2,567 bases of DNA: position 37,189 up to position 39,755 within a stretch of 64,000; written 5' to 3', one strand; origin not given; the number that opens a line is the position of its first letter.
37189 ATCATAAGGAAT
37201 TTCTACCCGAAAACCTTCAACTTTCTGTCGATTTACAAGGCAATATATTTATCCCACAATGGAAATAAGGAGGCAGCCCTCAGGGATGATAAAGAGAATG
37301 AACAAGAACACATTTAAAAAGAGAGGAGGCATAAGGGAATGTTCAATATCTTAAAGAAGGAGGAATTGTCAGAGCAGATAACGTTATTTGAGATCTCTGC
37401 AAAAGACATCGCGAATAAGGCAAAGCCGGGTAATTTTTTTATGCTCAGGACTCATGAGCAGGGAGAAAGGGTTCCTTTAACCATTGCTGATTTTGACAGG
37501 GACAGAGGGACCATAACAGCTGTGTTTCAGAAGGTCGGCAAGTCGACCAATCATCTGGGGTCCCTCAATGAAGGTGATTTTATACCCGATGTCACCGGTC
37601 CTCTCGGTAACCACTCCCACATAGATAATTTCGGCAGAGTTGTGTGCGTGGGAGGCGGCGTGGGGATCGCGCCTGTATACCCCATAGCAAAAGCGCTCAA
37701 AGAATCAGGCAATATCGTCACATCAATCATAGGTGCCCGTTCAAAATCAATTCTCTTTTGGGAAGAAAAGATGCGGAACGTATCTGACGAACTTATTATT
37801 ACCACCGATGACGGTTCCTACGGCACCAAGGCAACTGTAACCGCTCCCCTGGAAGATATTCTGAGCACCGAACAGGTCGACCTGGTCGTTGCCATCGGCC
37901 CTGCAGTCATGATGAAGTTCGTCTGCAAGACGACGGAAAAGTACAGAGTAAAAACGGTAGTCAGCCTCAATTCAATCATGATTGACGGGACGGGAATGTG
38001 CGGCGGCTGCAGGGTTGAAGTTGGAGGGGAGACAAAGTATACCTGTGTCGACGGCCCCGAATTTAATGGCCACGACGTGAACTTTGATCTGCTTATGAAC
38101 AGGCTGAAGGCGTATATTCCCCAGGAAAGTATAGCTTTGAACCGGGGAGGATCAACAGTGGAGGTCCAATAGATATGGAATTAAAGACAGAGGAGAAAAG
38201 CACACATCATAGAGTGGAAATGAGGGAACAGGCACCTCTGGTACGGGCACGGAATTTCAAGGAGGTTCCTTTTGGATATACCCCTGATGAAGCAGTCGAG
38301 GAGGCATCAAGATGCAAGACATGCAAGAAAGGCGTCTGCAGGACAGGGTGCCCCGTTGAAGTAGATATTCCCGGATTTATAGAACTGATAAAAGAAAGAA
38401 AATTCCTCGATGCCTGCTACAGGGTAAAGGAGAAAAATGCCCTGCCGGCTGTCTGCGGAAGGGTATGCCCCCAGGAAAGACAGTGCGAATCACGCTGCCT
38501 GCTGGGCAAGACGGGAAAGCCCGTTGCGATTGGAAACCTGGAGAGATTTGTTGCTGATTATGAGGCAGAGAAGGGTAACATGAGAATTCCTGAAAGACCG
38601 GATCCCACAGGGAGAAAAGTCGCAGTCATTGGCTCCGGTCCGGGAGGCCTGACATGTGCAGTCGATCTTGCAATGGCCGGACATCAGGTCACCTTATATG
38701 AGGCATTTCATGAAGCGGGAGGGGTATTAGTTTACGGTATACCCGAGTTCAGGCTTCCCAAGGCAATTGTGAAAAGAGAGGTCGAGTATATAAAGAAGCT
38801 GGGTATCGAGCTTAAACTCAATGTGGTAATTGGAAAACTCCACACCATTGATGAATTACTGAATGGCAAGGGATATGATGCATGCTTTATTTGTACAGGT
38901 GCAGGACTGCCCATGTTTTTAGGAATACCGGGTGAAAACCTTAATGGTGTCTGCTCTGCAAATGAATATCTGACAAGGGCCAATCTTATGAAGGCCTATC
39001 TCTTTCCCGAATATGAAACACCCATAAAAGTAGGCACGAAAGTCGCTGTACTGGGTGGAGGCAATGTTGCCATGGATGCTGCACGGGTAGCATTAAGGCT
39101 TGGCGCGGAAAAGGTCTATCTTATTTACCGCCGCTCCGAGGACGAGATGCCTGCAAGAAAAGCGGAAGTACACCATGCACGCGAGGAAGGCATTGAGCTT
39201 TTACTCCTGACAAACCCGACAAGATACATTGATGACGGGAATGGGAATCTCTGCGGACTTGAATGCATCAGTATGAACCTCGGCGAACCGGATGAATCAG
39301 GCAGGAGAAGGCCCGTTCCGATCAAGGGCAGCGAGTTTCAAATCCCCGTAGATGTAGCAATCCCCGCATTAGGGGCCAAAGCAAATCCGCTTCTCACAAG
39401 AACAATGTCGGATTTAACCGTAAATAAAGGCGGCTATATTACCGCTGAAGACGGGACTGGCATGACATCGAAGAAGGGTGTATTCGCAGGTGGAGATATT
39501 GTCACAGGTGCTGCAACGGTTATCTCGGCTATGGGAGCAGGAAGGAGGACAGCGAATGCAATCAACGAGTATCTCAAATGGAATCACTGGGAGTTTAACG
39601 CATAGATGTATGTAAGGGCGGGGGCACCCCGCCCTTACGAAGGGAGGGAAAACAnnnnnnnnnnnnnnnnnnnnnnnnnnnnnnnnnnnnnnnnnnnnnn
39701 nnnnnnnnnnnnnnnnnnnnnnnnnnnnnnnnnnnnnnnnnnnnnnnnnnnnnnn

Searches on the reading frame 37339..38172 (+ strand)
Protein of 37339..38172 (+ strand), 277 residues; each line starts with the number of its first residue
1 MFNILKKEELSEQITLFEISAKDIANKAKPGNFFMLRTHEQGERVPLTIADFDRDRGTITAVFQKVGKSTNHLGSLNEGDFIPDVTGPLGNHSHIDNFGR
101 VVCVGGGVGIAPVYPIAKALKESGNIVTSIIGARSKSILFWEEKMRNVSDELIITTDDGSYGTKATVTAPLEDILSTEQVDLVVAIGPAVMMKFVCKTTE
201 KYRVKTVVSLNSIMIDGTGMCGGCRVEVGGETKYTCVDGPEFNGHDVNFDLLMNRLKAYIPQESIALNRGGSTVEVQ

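Call 4: search_protein_families(library=pfam, proteins=[window:37339-38172:+], max_evalue=0.1)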
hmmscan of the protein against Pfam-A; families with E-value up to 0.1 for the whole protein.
window:37339-38172:+ (277 aa): 3 families
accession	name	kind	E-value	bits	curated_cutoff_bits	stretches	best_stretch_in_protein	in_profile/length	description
PF10418.14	DHODB_Fe-S_bind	-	4.2e-13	49.2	23.9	1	211-247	1-40/41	Iron-sulfur cluster binding domain of dihydroorotate dehydrogenase B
PF00970.30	FAD_binding_6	-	3.5e-05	24.5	21.1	1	3-92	3-97/99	Oxidoreductase FAD-binding domain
PF00175.26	NAD_binding_1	-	8e-05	23.7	22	1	104-197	2-109/109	Oxidoreductase NAD-binding domain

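Call 16: search_protein_families(library=ncbifam, proteins=[window:37339-38169:+], max_evalue=0.001)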
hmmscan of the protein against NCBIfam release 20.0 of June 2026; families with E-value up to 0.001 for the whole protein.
window:37339-38169:+ (277 aa): 18 families
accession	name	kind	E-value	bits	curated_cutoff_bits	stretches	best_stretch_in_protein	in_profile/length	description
NF004862.0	PRK06222.1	subfamily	3e-121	404.3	220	1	1-269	1-270/281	sulfide/dihydroorotate dehydrogenase-like FAD/NAD-binding protein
NF009414.0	PRK12778.1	equivalog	2.6e-112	376.5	1103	1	1-266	1-267/752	bifunctional dihydroorotate dehydrogenase B NAD binding subunit/NADPH-dependent glutamate synthase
NF009413.0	PRK12775.1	equivalog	8.9e-98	328.3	1895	1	1-266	1-267/1006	putative trifunctional 2-polyprenylphenol hydroxylase/glutamate synthase subunit beta/ferritin domain-containing protein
NF009415.0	PRK12779.1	equivalog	9.1e-74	248.9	1519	1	3-267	652-938/944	putative bifunctional glutamate synthase subunit beta/2-polyprenylphenol hydroxylase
NF000796.0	PRK00054.1-1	equivalog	7.2e-45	153.2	224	1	4-247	8-235/254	dihydroorotate dehydrogenase electron transfer subunit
NF000798.0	PRK00054.1-3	equivalog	3.2e-44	151.4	219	1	3-248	9-243/244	dihydroorotate dehydrogenase electron transfer subunit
NF000799.0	PRK00054.1-4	equivalog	1.7e-35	122.3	314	1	4-247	9-256/258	dihydroorotate dehydrogenase electron transfer subunit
NF000797.0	PRK00054.1-2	equivalog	2.8e-35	121.9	270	1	4-246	19-264/267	dihydroorotate dehydrogenase electron transfer subunit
NF006220.0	PRK08345.1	subfamily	8.5e-22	77.7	395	1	3-247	14-287/294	cytochrome-c3 hydrogenase subunit gamma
NF004470.0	PRK05802.1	equivalog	1.5e-21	76.8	313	1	3-232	69-309/330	sulfide/dihydroorotate dehydrogenase-like FAD/NAD-binding protein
TIGR02911.1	sulfite_red_B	equivalog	2.1e-21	76.2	288.6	1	25-243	28-252/261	anaerobic sulfite reductase subunit AsrB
NF040835.1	sulfhyd_HydG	equivalog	3.2e-15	56.1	650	1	10-247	28-284/292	NADPH-dependent hydrogenase/sulfhydrogenase 1 subunit gamma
NF040830.1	sulfhyd_ShyC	equivalog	7.7e-14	51.5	600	2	13-125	20-135/288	NAD(P)-dependent hydrogenase/sulfhydrogenase 2 subunit gamma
NF009805.0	PRK13289.1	equivalog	1.1e-06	27.9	432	1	2-152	157-317/399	NO-inducible flavohemoprotein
NF005128.0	PRK06567.1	equivalog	4.2e-06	24.9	1072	0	19-131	812-925/1031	putative bifunctional glutamate synthase subunit beta/2-polyprenylphenol hydroxylase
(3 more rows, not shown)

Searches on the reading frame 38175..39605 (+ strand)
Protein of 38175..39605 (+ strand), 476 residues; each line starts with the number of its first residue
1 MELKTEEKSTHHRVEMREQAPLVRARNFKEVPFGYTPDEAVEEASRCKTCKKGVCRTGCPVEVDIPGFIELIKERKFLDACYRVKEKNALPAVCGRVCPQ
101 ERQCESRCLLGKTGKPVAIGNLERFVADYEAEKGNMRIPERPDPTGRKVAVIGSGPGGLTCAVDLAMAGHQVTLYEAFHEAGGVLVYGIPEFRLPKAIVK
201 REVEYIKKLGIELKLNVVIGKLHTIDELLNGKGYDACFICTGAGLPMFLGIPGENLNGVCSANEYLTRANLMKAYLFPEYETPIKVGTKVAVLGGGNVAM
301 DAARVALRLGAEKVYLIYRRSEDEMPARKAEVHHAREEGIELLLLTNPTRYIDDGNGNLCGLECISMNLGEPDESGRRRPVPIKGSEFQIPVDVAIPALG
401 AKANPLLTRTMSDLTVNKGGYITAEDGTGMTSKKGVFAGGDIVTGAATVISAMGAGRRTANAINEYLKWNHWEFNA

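Call 4: search_protein_families(library=pfam, proteins=[window:38175-39605:+], max_evalue=0.1)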
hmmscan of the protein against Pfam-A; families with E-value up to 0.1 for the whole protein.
window:38175-39605:+ (476 aa): 19 families
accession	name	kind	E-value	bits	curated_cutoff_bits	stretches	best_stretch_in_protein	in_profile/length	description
PF14691.11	Fer4_20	-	1.7e-40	137.8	25.8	1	24-134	1-112/113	Dihydroprymidine dehydrogenase domain II, 4Fe-4S cluster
PF07992.20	Pyr_redox_2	-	6.6e-34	118.1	26.1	1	148-456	2-291/291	Pyridine nucleotide-disulphide oxidoreductase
PF00070.33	Pyr_redox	-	1e-12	48.8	22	2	289-358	1-73/82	Pyridine nucleotide-disulphide oxidoreductase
PF01266.30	DAO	-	8.5e-07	29.2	27.9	1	148-182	1-35/353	FAD dependent oxidoreductase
PF13450.12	NAD_binding_8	-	1.2e-06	29.1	21.9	1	151-183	1-33/68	NAD(P)-binding Rossmann-like domain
PF13738.12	Pyr_redox_3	-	2.1e-06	27.7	30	1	286-324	163-200/305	Pyridine nucleotide-disulphide oxidoreductase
PF12831.13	FAD_oxidored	-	2.9e-06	27.3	27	1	149-188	2-41/416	FAD dependent oxidoreductase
PF01262.27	AlaDh_PNT_C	-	1.5e-05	25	23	1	261-317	4-57/214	Alanine dehydrogenase/PNT, C-terminal domain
PF00890.30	FAD_binding_2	-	6.1e-05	22.8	20.4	1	149-186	2-39/414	FAD binding domain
PF03486.20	HI0933_like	-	9.2e-05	22.4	50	1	148-182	2-36/244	HI0933-like protein Rossmann domain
PF01593.30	Amino_oxidase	-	0.00087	19.1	19.8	1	157-183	2-28/443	Flavin containing amine oxidoreductase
PF01494.25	FAD_binding_3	-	0.0011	18.7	22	1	148-177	3-32/349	FAD binding domain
PF03807.23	F420_oxidored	-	0.0016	19.4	21.6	0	289-331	1-43/94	NADP oxidoreductase coenzyme F420-dependent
PF13241.12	NAD_binding_7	-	0.0021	19.1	22.1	0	287-322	7-41/104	Putative NAD(P)-binding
PF01946.23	Thi4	-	0.0051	16.5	26.2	1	148-212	19-83/235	Thi4 family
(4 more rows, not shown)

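Call 16: search_protein_families(library=ncbifam, proteins=[window:38175-39602:+], max_evalue=0.001)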
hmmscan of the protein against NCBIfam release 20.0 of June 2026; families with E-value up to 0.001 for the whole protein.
window:38175-39602:+ (476 aa): 52 families (the best 25 are shown)
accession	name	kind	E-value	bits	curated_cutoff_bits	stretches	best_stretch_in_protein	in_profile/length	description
NF009414.0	PRK12778.1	equivalog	2.3e-204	680.8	1103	1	3-468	286-750/752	bifunctional dihydroorotate dehydrogenase B NAD binding subunit/NADPH-dependent glutamate synthase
TIGR01316.1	gltA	equivalog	2e-163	544.4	471.75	1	24-467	5-449/449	NADPH-dependent glutamate synthase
NF009413.0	PRK12775.1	equivalog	1.1e-153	513.4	1895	1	10-471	296-758/1006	putative trifunctional 2-polyprenylphenol hydroxylase/glutamate synthase subunit beta/ferritin domain-containing protein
NF009410.0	PRK12771.1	subfamily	2.3e-120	402.9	516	1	55-470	50-448/566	NAD(P)-binding protein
NF009454.0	PRK12814.1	equivalog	2e-118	396.5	916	2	52-469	101-502/657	putative NADPH-dependent glutamate synthase small subunit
NF009415.0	PRK12779.1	equivalog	1.4e-116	390.6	1519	1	55-473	210-632/944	putative bifunctional glutamate synthase subunit beta/2-polyprenylphenol hydroxylase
TIGR01318.1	gltD_gamma_fam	subfamily_domain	9.4e-115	383.8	482.95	1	13-468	8-466/467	glutamate synthase, small subunit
NF009408.0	PRK12769.1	equivalog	2.6e-107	359.6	1003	1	6-469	186-653/659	formate-dependent uric acid utilization protein AegA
NF009451.0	PRK12809.1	equivalog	1.2e-96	324.5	1154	1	23-462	186-629/639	formate-dependent uric acid utilization protein YgfT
TIGR03315.1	Se_ygfK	equivalog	2.5e-83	280.1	835.3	1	46-464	438-836/1012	putative selenate reductase subunit YgfK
NF010590.0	PRK13984.1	equivalog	7.1e-83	278.8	946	1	10-468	155-607/611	putative oxidoreductase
NF009409.0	PRK12770.1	subfamily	1.9e-78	264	343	1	140-469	12-352/360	putative glutamate synthase subunit beta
TIGR01317.1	GOGAT_sm_gam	subfamily_domain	1.2e-76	258.5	447.7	1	12-467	9-478/485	glutamate synthase small subunit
NF045663.1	diclust_near_Sec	equivalog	3.6e-40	137.8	530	1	54-239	19-195/759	pyridine nucleotide-disulfide oxidoreductase/dicluster-binding protein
NF045599.1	bili_reduct_long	exception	6.2e-16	57.8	750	1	141-270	376-501/641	bilirubin reductase, long form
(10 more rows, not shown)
